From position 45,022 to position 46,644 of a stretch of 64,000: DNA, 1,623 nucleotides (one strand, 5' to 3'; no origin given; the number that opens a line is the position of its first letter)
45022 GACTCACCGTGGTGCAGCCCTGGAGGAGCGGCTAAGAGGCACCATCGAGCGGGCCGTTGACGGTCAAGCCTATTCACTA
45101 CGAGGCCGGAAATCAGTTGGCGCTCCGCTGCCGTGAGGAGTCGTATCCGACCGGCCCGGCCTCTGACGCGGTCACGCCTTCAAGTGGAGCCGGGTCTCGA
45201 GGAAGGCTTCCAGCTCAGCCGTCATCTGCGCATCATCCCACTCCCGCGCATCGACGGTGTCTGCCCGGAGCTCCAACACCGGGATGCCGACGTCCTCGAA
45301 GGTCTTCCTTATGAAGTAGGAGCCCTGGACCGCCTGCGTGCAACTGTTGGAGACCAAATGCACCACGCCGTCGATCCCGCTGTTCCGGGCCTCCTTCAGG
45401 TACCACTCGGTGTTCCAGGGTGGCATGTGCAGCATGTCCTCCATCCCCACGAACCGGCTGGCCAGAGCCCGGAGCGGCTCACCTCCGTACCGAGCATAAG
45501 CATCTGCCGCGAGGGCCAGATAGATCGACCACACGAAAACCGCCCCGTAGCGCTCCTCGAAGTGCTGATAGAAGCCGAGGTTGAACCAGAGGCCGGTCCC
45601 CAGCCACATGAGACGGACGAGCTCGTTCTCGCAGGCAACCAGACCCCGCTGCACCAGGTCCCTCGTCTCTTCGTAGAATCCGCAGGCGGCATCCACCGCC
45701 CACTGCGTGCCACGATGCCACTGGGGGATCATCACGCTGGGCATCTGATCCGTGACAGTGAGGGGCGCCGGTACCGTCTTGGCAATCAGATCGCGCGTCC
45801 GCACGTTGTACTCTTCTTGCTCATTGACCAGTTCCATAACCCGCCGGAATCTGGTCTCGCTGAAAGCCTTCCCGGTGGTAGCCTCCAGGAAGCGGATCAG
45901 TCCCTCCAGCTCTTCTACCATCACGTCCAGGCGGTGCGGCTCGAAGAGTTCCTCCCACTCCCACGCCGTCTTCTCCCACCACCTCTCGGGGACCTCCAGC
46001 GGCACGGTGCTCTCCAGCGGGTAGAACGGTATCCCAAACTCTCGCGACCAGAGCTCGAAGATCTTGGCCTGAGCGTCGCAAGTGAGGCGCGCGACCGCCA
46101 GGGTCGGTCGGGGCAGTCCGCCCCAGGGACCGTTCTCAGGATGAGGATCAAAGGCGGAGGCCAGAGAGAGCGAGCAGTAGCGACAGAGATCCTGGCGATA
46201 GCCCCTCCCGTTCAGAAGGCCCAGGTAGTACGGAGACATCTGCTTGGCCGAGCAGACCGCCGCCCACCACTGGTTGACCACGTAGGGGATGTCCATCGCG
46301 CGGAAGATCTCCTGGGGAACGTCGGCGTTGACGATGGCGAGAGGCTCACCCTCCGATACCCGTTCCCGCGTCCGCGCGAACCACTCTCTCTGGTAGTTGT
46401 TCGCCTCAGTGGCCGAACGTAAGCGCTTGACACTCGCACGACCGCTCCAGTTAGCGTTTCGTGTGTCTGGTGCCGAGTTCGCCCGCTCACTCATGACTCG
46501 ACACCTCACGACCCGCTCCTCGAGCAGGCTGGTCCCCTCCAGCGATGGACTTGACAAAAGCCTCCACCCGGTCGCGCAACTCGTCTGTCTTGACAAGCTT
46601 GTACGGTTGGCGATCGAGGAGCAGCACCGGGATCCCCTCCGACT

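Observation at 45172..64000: Candidate undescribed anaerobic pathway: MFS(broken) - URO-D-like - GRE2 - Opp-type importer - PrpD scar - CoA ligase - activase - GRE1 - uORF - BcrBC/HgdAB-like pair, all on one strand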

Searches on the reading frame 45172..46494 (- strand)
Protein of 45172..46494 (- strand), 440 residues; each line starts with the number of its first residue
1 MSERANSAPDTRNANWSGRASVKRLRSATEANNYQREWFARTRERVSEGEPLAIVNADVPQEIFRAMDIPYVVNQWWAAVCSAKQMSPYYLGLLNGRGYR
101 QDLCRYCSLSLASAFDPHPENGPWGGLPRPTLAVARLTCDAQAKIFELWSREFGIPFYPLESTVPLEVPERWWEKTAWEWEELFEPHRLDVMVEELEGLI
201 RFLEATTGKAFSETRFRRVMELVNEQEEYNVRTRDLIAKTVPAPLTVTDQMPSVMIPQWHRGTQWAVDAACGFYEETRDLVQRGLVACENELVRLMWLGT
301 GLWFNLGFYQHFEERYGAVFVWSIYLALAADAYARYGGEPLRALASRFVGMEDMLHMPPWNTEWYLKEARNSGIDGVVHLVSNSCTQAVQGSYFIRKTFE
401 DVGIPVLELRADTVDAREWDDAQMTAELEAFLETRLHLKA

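Call 6: search_protein_families(library=pfam, proteins=[window:45172-46494:-], max_evalue=0.01)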
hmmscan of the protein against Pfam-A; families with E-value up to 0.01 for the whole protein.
window:45172-46494:- (440 aa): 1 family
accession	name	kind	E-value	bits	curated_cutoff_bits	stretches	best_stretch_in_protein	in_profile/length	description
PF06050.19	HGD-D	-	4.4e-52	178.2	28.4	1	58-433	3-340/342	2-hydroxyglutaryl-CoA dehydratase, D-component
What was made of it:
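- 45172..46494 (-): HGD-D family alpha-like subunit (MbdO/BzdO/HadB-like, 440 aa). It keeps C104, C139 and C385, which align with Cys in MbdO, plus C107. Pfam HGD-D 4.4e-52 (call 6).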

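Call 11: search_protein_families(library=ncbifam, proteins=[window:45172-46494:-], max_evalue=0.001)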
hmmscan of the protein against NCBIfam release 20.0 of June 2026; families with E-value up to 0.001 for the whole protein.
window:45172-46494:- (440 aa): 3 families
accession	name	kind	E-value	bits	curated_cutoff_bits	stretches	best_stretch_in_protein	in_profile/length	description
NF052455.1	HyiscapDhHadB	equivalog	3e-23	82.1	750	1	39-433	16-392/398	(R)-2-hydroxyisocaproyl-CoA dehydratase subunit alpha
TIGR03191.1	benz_CoA_bzdO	equivalog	4.2e-21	75.7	448.6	2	75-326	59-292/430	benzoyl-CoA reductase, bzd-type, subunit O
NF040772.1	double_cubane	equivalog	9.6e-13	47.9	350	1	186-434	123-371/372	double-cubane-cluster-containing anaerobic reductase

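Call 48: search_solved_structures(query=window:45172-46494:-, max_evalue=0.001, show_alignments=2)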
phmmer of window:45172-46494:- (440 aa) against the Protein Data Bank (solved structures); distinct sequences matched with E-value up to 0.001: 5.
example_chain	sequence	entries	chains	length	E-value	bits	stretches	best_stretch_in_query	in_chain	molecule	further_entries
9g87_A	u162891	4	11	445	4.8e-20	74.9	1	26-434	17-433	3-methylbenzoyl-CoA reductase beta subunit MbdO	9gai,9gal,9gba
8s02_A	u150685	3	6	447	5.2e-18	68.2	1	77-326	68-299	BzdO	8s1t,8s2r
3o3m_A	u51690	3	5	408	1.2e-16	63.7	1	31-434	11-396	alpha subunit 2-hydroxyisocaproyl-CoA dehydratase | alpha-subunit 2-hydroxyisocaproyl-CoA dehydratase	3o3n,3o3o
7yyl_C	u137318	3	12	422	0.00016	23.8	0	180-433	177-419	Dehydratase family protein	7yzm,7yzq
6eno_A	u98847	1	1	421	0.00017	23.7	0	180-433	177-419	Dehydratase family protein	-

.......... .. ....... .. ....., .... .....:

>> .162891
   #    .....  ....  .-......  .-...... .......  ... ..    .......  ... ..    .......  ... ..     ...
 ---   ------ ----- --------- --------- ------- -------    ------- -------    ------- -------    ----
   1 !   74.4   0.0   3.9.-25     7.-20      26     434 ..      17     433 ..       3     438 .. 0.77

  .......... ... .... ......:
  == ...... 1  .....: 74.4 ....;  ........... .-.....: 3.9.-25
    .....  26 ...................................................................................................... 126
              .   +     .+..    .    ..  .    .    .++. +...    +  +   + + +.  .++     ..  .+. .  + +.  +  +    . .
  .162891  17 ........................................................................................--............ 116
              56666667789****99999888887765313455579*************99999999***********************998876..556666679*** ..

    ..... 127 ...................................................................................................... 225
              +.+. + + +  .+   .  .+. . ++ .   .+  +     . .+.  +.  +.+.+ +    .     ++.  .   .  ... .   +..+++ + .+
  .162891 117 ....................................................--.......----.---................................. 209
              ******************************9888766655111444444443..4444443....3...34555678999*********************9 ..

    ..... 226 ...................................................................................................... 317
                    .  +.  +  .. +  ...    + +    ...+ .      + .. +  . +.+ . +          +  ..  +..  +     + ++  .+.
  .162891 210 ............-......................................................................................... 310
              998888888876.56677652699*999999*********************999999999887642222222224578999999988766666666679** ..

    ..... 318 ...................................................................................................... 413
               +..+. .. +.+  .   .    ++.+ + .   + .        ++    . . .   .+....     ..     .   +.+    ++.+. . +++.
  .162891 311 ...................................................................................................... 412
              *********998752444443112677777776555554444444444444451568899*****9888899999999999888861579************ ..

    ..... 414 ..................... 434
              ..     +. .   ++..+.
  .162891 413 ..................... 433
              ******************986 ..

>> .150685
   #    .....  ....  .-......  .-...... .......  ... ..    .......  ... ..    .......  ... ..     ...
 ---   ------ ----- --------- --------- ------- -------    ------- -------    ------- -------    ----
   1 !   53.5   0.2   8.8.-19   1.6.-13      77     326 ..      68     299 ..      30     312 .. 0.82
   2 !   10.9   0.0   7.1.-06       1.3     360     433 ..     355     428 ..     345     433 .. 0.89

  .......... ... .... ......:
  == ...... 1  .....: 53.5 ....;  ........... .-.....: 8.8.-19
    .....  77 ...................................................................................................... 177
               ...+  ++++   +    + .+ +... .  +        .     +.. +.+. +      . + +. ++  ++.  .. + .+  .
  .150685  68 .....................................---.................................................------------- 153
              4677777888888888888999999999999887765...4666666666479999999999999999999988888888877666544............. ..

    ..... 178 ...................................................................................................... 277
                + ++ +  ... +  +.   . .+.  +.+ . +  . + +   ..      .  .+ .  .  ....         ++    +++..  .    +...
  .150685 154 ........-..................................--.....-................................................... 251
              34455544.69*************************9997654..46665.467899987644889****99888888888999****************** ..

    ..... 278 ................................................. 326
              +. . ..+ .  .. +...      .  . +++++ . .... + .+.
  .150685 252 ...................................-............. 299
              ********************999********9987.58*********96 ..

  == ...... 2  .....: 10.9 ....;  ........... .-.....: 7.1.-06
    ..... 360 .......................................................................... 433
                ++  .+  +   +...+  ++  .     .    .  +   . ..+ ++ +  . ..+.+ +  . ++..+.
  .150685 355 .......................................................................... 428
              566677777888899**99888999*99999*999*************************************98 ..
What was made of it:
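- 45172..46494 (-): 9g87_A 4.8e-20 (call 48).
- On 2-hydroxyacyl-CoA dehydratase / class I benzoyl-CoA reductase catalytic module (HGD-D family): The alpha-like subunit keeps C104, C139 and C385, aligned with Cys of MbdO (call 48).
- Closest known: Phenyllactate dehydratase FldABC and 2-hydroxyisocaproyl-CoA dehydratase HadBC with HadA. Same: The alpha-like subunit keeps three Cys that align with cluster-region Cys of MbdO (call 48).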

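Call 57: find_related_loci(query=A2, collection=genome_contigs, flank=10000)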
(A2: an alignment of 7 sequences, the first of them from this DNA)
Query A2 (440 aa) in genome_contigs; peptide patterns used: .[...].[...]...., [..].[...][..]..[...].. (x = any residue, [..] = any of these).
599 stretches matched a pattern (row limit reached: there are more); 584 encode a relative of the query (tblastn E <= 1e-3); the best 80 are kept; 80 distinct loci.
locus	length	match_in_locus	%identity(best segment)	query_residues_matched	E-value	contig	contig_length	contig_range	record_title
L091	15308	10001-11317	84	1-439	0e+0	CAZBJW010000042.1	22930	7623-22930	MAG TPA_asm: uncultured Anaerolineales bacterium isolate binchicken_co294_156 genome assembly, contig: NODE_2577_length_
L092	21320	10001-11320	76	1-440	0e+0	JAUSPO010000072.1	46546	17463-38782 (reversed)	MAG: Bacillota bacterium isolate E21_metabat.bin.75 E21_k141_206420, whole genome shotgun sequence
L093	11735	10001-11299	76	7-439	0e+0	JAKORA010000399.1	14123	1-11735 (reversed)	MAG: Bacillota bacterium isolate all_maxbin.237 k201_2198721, whole genome shotgun sequence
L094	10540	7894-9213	75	1-439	0e+0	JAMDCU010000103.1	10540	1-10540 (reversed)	MAG: Chloroflexota bacterium isolate FK_Sedi_B_Bin.16 NODE_26187_length_10540_cov_5.80303, whole genome shotgun sequence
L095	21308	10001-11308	68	1-440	0e+0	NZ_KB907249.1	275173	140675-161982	Paenibacillus fonticola DSM 21315 G358DRAFT_scaffold00005.5, whole genome shotgun sequence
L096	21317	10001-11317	66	1-439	0e+0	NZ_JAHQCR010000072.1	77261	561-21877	Bacillus alkalicola strain JCM 17098 773, whole genome shotgun sequence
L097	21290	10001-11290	69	10-439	0e+0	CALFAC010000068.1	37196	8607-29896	MAG TPA_asm: uncultured Bacillaceae bacterium isolate SRR6713628_bin.67_CONCOCT_v1.1_MAG genome assembly, contig: ERZ794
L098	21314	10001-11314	77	2-439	0e+0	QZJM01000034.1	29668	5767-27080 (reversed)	MAG: Dethiobacter sp. isolate SURF_39 Ga0104751_1002328, whole genome shotgun sequence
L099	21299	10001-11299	65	17-440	0e+0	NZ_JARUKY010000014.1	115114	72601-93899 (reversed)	Evansella sp. AB-P1 14, whole genome shotgun sequence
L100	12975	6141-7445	61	1-439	0e+0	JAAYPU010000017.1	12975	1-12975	MAG: Clostridiales bacterium isolate AS22ysBPME_288 10727_AS22, whole genome shotgun sequence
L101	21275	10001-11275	59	15-437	8e-176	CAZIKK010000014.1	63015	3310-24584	MAG TPA_asm: uncultured Clostridia bacterium isolate SRP241341_co1_251 genome assembly, contig: NODE_588_length_63015_co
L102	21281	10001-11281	57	12-436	3e-169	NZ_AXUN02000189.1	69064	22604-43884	Youngiibacter fragilis 232.1 contig_51, whole genome shotgun sequence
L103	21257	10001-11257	58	21-437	2e-168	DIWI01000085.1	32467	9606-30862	MAG TPA_asm: Clostridiaceae bacterium UBA6110 UBA6110_contig_6230, whole genome shotgun sequence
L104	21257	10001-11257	58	21-437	4e-168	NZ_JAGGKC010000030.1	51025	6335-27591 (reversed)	Youngiibacter multivorans strain DSM 6139 Ga0454107_30, whole genome shotgun sequence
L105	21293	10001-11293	71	9-439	0e+0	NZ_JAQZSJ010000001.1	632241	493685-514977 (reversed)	Cohnella caldifontis strain YIM B05605 Scaffold1, whole genome shotgun sequence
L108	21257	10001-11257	56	21-436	1e-163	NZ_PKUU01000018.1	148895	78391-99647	Clostridium sp. chh4-2 Scaffold18, whole genome shotgun sequence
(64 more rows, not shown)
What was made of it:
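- On 2-hydroxyacyl-CoA dehydratase / class I benzoyl-CoA reductase catalytic module (HGD-D family): Orthologues at 52-71% identity occur in Paenibacillus, Bacillus alkalicola, Cohnella, Amycolatopsis, Streptomyces and Lentzea (call 57).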

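Call 62: search_protein_families(library=pfam, proteins=[L096:4332-6578:+, L095:12646-13518:+, L095:7072-8808:+, L102:6189-7490:+, L102:1276-2574:+, L102:12706-14304:-, L102:17086-18642:+, L102:18733-19950:+, L102:19954-20742:+, L108:13921-15006:+], max_evalue=0.0001)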
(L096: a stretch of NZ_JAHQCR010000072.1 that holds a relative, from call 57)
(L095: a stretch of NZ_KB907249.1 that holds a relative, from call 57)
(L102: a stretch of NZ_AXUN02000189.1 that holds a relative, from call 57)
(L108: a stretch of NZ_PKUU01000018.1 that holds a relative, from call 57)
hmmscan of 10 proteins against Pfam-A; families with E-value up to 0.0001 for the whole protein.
L096:4332-6578:+ (749 aa): 5 families
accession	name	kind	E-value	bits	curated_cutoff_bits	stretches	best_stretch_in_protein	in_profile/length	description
PF13556.12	HTH_30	-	3.7e-22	78.3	27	1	687-744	1-58/59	PucR C-terminal helix-turn-helix domain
PF17853.6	GGDEF_2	-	2e-12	47.8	24.5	1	499-634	4-116/116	GGDEF-like domain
PF13185.12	GAF_2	-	2.9e-09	37.7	28.6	0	263-323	77-135/136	GAF domain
PF01590.32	GAF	-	4.2e-08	34.2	22.4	0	45-177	2-133/133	GAF domain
PF13492.12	GAF_3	-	4.5e-07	30.8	27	0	208-325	3-129/129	GAF domain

L095:12646-13518:+ (291 aa): 4 families
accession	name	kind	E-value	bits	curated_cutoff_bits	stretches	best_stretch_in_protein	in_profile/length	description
PF00561.26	Abhydrolase_1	-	4e-13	50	25.8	1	44-267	22-239/245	alpha/beta hydrolase fold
PF02129.25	Peptidase_S15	-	6.4e-07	29.8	23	1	96-267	99-261/262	X-Pro dipeptidyl-peptidase (S15 family)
PF12146.15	Hydrolase_4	-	7.3e-07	29.2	27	0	40-120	22-104/239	Serine aminopeptidase, S33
PF12697.13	Abhydrolase_6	-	2.1e-05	25.7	26.3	1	44-266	22-204/217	Alpha/beta hydrolase family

L095:7072-8808:+ (579 aa): 2 families
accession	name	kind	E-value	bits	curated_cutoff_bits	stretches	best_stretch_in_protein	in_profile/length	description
PF08530.16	PepX_C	-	2.8e-46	158.6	22.5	1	340-573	7-216/217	X-Pro dipeptidyl-peptidase C-terminal non-catalytic domain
PF02129.25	Peptidase_S15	-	6.3e-42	144.5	23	1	26-299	1-261/262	X-Pro dipeptidyl-peptidase (S15 family)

L102:6189-7490:+ (434 aa): 2 families
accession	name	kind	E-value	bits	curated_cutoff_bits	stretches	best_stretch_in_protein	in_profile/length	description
PF03600.22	CitMHS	-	8.1e-25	88.1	31.9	2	9-318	11-277/336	Citrate transporter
PF03553.21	Na_H_antiporter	-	1.9e-05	24.5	23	1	8-196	106-299/303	Na+/H+ antiporter family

L102:1276-2574:+ (433 aa): 2 families
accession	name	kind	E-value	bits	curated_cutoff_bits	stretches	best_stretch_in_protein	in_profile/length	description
PF07158.17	MatC_N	-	1.1e-27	97.3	23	1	8-140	8-141/149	Dicarboxylate carrier protein MatC N-terminus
PF03600.22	CitMHS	-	2.8e-20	73.2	31.9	2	24-344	10-306/336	Citrate transporter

L102:12706-14304:- (533 aa): 2 families
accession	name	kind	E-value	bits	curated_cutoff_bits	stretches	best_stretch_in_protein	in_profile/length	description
PF13556.12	HTH_30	-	5.5e-17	61.8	27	1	457-514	1-58/59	PucR C-terminal helix-turn-helix domain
PF17853.6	GGDEF_2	-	5.2e-07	30.4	24.5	1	283-394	6-115/116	GGDEF-like domain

L102:17086-18642:+ (519 aa): 1 family
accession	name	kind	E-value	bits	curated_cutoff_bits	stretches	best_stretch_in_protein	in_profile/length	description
PF01144.29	CoA_trans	-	2.1e-29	102.9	23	2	6-242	3-216/217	Coenzyme A transferase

L102:18733-19950:+ (406 aa): 2 families
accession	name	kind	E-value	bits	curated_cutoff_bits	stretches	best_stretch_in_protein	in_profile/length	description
PF00108.29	Thiolase_N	-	5e-26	92.1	26.4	1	22-273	8-259/260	Thiolase, N-terminal domain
PF02803.24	Thiolase_C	-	2.1e-16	60.1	27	1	287-404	5-122/123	Thiolase, C-terminal domain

L102:19954-20742:+ (263 aa): 3 families
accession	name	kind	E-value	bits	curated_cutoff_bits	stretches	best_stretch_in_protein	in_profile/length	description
PF13561.12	adh_short_C2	-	1.6e-65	221.4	27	1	31-259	6-234/236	Enoyl-(Acyl carrier protein) reductase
PF00106.31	adh_short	-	1.4e-61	207.8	26.6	1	22-212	1-191/195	short chain dehydrogenase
PF08659.16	KR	-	5.5e-18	66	22.6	1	25-185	4-164/180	KR domain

L108:13921-15006:+ (362 aa): 1 family
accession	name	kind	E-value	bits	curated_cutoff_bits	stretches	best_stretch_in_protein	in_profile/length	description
PF01208.23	URO-D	-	4.5e-05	23.1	23.9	1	184-330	172-317/346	Uroporphyrinogen decarboxylase (URO-D)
